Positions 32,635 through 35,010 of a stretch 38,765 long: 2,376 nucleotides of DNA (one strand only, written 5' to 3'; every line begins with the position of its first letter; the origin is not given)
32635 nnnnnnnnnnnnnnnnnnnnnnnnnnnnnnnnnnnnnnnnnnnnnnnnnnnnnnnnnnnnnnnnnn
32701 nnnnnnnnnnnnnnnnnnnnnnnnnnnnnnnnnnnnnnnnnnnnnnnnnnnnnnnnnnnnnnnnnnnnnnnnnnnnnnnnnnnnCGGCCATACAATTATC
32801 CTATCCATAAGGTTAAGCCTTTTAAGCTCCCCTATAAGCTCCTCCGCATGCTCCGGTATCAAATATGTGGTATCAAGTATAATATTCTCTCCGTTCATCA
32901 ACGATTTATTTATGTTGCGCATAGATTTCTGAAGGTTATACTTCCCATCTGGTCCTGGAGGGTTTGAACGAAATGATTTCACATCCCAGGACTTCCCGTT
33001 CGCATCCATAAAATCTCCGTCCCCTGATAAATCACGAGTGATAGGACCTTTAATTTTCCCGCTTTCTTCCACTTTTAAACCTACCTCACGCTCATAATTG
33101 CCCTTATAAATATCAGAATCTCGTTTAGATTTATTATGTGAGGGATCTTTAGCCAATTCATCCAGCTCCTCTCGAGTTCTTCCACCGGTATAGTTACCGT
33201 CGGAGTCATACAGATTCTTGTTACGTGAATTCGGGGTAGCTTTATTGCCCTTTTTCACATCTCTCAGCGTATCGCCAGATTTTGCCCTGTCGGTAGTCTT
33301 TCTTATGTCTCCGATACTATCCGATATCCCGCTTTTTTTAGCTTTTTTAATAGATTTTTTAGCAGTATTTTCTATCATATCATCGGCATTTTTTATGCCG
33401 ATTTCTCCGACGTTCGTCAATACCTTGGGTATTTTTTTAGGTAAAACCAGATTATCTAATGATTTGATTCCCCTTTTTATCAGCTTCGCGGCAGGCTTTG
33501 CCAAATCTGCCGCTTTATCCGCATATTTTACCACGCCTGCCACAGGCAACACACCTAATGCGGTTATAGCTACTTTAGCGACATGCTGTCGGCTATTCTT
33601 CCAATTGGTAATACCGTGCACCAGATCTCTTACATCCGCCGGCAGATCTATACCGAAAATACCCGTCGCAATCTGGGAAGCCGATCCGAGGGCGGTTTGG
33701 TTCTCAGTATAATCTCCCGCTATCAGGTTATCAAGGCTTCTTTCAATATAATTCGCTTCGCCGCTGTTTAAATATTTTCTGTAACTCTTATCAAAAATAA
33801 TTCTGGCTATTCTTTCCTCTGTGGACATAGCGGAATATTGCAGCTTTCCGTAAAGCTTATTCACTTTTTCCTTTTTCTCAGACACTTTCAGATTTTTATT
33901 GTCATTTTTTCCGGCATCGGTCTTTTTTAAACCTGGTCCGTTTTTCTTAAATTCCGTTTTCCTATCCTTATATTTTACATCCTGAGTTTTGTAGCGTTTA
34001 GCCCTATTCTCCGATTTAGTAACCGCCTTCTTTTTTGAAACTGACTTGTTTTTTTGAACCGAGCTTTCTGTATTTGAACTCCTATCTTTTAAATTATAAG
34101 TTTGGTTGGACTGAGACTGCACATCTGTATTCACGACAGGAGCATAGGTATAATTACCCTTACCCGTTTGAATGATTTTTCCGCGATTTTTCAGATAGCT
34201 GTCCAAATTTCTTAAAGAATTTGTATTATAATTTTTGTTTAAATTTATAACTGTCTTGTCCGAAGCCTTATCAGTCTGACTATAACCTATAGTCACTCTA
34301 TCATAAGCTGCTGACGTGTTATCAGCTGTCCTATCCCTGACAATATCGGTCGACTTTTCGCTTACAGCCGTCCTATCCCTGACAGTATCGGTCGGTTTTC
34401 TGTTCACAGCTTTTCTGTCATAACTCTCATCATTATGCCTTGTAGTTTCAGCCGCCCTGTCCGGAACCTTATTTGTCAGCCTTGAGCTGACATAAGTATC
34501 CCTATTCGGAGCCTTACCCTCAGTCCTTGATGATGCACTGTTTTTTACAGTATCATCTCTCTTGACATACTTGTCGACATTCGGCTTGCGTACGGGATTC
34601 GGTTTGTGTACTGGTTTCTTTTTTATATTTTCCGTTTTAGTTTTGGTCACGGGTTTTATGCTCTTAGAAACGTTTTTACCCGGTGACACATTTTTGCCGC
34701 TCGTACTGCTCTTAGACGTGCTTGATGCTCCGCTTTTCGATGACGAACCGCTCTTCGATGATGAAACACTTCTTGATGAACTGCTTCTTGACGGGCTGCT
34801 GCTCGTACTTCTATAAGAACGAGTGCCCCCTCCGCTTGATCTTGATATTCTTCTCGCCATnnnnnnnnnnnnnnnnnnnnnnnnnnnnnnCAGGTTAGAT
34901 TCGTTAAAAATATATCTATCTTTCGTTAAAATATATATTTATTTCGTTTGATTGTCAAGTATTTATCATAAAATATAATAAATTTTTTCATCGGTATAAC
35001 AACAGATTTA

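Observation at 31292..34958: Compact three-gene toxin/immunity-like island with no recognisable secretion or mobility genes, wedged between two core redox operons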

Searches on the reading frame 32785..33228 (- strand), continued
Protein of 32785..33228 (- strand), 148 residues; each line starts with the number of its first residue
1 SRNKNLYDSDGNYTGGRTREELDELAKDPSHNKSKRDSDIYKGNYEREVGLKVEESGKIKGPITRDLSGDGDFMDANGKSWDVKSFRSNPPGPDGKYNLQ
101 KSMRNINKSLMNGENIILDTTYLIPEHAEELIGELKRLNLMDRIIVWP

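Call 75: list_cluster_members(proteins=[P0109, P0094, P0142, P0125, P0129, P0130, P0075, P0163, P0160, P0087])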
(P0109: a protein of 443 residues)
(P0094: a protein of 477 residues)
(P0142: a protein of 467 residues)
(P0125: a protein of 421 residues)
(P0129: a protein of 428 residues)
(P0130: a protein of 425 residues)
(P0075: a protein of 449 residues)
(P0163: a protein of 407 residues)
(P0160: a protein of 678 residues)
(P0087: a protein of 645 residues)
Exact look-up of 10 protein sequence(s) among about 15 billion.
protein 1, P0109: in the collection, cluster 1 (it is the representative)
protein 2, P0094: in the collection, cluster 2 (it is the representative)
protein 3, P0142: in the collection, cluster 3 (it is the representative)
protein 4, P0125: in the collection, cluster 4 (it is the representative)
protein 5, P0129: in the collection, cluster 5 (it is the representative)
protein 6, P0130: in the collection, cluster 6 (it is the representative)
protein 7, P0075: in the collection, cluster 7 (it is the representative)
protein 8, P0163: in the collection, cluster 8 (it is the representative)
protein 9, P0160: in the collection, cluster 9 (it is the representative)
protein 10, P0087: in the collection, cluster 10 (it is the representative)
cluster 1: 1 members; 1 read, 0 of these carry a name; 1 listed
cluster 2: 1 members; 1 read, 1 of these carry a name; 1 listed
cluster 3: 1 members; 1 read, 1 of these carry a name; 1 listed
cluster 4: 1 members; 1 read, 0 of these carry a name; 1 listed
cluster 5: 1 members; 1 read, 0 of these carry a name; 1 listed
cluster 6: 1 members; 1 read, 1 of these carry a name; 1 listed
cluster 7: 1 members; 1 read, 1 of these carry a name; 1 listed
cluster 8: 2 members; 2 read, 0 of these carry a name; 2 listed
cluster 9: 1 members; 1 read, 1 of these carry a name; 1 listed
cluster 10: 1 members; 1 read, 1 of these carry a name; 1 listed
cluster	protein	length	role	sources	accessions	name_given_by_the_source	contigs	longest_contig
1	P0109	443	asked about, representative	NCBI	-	-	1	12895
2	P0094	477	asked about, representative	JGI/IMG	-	hypothetical protein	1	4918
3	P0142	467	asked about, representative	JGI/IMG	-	hypothetical protein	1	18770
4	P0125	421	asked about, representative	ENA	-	-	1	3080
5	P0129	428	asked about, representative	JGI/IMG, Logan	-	-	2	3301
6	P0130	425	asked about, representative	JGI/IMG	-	hypothetical protein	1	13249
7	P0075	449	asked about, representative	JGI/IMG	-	hypothetical protein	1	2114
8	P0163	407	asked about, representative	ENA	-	-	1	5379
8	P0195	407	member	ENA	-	-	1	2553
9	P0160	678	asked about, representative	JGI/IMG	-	RsiW-degrading membrane proteinase PrsW (M82 family)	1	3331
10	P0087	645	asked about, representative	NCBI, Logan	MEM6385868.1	MAG: hypothetical protein AAF718_06495 [Pseudomonadota bacterium]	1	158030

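Call 76: find_encoding_contigs(protein=P0087, flank=4000, max_places=2)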
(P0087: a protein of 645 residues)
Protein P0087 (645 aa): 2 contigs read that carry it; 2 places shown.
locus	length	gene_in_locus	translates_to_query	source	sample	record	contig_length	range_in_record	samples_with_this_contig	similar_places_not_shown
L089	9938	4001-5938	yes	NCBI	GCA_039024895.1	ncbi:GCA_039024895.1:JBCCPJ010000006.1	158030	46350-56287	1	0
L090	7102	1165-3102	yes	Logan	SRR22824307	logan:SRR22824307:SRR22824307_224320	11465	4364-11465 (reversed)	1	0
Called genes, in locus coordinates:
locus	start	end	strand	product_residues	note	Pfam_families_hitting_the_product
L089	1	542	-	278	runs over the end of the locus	PF13483:Lactamase_B_3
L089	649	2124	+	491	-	PF00370:FGGY_N, PF02782:FGGY_C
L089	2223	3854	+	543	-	PF02878:PGM_PMM_I, PF02879:PGM_PMM_II, PF02880:PGM_PMM_III, PF24947:PGM1_C_vert_fung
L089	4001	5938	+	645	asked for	-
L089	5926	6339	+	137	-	PF13599:Pentapeptide_4 (weak), PF00805:Pentapeptide (weak), PF13576:Pentapeptide_3 (weak)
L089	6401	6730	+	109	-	-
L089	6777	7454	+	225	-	PF00072:Response_reg, PF00486:Trans_reg_C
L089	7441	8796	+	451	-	PF00512:HisKA (faint), PF13581:HATPase_c_2 (weak), PF02518:HATPase_c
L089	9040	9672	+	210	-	PF01914:MarC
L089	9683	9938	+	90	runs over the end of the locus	PF14145:YrhK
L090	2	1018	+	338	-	?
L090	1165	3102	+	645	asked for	-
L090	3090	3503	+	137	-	PF13599:Pentapeptide_4 (weak), PF00805:Pentapeptide (weak), PF13576:Pentapeptide_3 (weak)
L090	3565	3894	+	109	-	-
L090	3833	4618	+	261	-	PF00072:Response_reg, PF00486:Trans_reg_C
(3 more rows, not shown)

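Call 77: find_encoding_contigs(protein=P0109, flank=4000, max_places=2)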
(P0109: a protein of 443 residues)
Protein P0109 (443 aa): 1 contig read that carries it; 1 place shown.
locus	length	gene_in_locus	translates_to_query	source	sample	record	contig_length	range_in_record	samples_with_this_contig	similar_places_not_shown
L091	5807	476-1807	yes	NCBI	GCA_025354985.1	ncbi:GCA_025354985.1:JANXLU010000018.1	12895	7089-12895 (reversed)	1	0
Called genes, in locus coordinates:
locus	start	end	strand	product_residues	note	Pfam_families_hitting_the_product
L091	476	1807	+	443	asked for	PF06013:WXG100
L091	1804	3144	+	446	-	PF00805:Pentapeptide (weak), PF13576:Pentapeptide_3 (faint), PF13599:Pentapeptide_4 (faint), PF00805:Pentapeptide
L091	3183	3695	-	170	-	PF06966:DUF1295 (weak), PF04191:PEMT, PF04140:ICMT (weak)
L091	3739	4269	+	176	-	PF11026:DUF2721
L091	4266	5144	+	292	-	-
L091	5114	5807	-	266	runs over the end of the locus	PF01048:PNP_UDP_1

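Call 97: find_related_loci(query=A2, collection=metagenome_contigs, flank=3000)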
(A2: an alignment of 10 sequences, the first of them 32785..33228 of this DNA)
Query A2 (148 aa) in metagenome_contigs; peptide patterns used: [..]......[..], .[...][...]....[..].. (x = any residue, [..] = any of these).
344 stretches matched a pattern; 26 encode a relative of the query (tblastn E <= 1e-3); 26 distinct loci.
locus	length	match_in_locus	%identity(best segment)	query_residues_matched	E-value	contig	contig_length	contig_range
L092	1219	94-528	61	4-148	3e-59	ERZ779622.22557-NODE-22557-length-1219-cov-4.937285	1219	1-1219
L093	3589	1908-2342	54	4-148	6e-49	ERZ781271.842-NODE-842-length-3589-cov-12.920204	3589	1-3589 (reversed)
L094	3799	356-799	52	1-148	2e-48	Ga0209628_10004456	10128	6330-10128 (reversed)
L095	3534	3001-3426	56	7-148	3e-48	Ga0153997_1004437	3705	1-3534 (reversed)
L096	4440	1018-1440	53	5-147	6e-44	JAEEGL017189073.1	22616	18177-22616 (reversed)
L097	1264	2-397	57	17-148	3e-44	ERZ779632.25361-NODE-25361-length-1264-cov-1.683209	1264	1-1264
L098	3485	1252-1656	45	13-148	2e-31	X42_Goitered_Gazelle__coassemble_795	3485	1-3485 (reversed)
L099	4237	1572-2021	40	2-148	2e-30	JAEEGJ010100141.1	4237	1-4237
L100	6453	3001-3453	40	5-148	6e-30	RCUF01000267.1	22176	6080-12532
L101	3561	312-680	41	22-148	1e-26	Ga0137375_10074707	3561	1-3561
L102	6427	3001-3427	54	7-148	6e-33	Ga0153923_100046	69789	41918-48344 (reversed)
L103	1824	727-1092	39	22-148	4e-26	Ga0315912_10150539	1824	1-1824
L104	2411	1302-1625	42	20-131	5e-26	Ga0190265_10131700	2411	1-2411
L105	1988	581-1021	39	1-145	1e-25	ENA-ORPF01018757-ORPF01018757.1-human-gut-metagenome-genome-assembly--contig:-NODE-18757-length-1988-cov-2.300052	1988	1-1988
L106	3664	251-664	41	13-148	2e-25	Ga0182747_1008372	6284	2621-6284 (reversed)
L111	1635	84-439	55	15-133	2e-25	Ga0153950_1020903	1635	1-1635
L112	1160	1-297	38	23-138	2e-16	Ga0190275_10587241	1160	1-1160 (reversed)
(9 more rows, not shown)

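Call 100: search_protein_families(library=pfam, proteins=[L094:811-1386:+, L111:456-920:+, L104:1631-2350:+, L112:364-1005:+, L101:720-1412:+], max_evalue=0.01)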
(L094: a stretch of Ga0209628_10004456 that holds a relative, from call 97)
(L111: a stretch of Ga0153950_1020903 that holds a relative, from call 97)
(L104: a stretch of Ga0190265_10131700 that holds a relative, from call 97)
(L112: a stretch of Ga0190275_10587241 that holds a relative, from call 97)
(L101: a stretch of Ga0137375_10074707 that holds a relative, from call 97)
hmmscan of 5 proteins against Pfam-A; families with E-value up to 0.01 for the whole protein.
L094:811-1386:+ (192 aa): 0 families

L111:456-920:+ (155 aa): 0 families

L104:1631-2350:+ (240 aa): 3 families
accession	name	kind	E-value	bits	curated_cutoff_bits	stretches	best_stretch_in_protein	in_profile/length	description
PF00805.28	Pentapeptide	-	1.1e-35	121.2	20.2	5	97-134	1-38/40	Pentapeptide repeats (8 copies)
PF13576.12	Pentapeptide_3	-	1.4e-11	44.8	27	2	86-127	3-47/48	Pentapeptide repeats (9 copies)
PF13599.13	Pentapeptide_4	-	3.1e-07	30.8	38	1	64-133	8-77/78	Pentapeptide repeat region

L112:364-1005:+ (214 aa): 3 families
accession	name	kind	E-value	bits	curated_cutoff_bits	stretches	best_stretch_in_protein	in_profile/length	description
PF00805.28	Pentapeptide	-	1.6e-39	133.4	20.2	4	57-96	1-40/40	Pentapeptide repeats (8 copies)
PF13576.12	Pentapeptide_3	-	1.8e-11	44.5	27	1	57-98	4-48/48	Pentapeptide repeats (9 copies)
PF13599.13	Pentapeptide_4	-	8.4e-08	32.6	38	0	35-96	9-70/78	Pentapeptide repeat region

L101:720-1412:+ (231 aa): 3 families
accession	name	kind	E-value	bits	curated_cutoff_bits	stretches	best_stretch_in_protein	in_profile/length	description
PF00805.28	Pentapeptide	-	5.4e-26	90.2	20.2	3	130-163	5-38/40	Pentapeptide repeats (8 copies)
PF13599.13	Pentapeptide_4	-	4.5e-10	39.9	38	2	108-178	3-73/78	Pentapeptide repeat region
PF13576.12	Pentapeptide_3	-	3.6e-06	27.5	27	1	129-168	2-44/48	Pentapeptide repeats (9 copies)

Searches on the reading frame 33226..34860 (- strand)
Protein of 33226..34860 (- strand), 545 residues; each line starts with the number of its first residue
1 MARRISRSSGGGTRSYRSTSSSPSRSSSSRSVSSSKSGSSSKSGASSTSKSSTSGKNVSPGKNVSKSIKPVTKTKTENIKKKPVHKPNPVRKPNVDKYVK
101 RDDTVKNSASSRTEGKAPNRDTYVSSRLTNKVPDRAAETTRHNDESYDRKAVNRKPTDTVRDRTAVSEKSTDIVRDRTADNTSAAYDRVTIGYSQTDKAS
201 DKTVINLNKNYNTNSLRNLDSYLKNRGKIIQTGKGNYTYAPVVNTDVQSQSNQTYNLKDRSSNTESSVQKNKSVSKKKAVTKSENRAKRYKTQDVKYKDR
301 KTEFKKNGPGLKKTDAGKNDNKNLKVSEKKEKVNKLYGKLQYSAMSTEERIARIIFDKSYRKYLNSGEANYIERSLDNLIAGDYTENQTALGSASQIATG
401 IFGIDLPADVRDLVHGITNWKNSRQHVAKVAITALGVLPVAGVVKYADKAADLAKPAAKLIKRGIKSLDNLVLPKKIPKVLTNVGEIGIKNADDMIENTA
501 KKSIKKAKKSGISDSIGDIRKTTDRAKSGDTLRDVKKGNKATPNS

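Call 70: find_homologous_proteins(query=window:33226-34860:-, max_evalue=0.001)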
Query window:33226-34860:- (545 aa): 1 proteins with E <= 0.001 among 8000 candidates.
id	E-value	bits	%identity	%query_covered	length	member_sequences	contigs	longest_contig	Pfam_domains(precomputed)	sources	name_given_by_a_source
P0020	1.7e-93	333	44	89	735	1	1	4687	-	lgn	-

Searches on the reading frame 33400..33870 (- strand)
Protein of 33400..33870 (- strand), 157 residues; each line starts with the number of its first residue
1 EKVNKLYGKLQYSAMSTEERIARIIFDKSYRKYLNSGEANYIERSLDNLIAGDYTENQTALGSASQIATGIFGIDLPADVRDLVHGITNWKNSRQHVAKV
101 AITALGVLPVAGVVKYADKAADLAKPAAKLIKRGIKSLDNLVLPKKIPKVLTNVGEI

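Call 96: find_related_loci(query=A6, collection=metagenome_contigs, flank=8000)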
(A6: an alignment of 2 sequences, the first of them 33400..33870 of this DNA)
Query A6 (157 aa) in metagenome_contigs; peptide patterns used: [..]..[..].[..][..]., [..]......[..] (x = any residue, [..] = any of these).
535 stretches matched a pattern, but none encodes a relative of the query by tblastn (E <= 1e-3).
